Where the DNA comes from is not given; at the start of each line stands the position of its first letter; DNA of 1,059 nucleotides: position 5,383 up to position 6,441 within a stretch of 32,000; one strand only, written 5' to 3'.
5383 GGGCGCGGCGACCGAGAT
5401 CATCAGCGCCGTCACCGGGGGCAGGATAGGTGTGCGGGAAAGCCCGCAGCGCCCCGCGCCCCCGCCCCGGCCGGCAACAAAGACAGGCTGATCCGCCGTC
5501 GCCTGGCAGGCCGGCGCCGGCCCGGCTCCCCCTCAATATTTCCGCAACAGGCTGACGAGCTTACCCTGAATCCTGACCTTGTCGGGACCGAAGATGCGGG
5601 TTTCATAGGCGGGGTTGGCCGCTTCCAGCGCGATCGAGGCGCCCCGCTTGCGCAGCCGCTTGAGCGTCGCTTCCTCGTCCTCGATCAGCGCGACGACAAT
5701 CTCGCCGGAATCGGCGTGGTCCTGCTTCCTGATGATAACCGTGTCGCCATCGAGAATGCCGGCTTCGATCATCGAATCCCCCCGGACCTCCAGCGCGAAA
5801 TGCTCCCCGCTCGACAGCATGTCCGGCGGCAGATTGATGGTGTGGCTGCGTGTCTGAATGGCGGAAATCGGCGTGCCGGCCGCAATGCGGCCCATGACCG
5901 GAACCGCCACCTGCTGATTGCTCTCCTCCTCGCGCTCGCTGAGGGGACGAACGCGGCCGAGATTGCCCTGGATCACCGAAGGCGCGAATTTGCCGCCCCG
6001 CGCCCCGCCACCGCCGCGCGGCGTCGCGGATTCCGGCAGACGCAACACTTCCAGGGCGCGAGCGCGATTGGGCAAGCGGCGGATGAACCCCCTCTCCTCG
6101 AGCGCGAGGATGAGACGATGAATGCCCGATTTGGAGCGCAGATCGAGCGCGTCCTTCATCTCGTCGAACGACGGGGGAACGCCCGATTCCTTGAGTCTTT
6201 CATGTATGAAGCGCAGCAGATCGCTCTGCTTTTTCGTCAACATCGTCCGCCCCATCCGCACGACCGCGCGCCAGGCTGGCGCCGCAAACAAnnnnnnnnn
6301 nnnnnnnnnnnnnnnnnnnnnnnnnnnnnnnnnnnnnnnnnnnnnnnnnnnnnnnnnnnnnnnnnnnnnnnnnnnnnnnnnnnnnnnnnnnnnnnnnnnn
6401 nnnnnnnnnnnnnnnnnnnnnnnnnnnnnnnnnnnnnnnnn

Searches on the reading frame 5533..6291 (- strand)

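Call 10: search_protein_families(library=pfam, proteins=[window:5533-6291:-], max_evalue=0.001)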
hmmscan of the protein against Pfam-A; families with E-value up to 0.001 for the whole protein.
window:5533-6291:- (252 aa): 2 families
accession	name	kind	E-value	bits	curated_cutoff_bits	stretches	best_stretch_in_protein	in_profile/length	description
PF00717.28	Peptidase_S24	-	8.3e-33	113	23.3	1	131-246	1-116/116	Peptidase S24-like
PF01726.22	LexA_DNA_bind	-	4.5e-16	58.8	23.7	1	17-79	3-65/65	LexA DNA binding domain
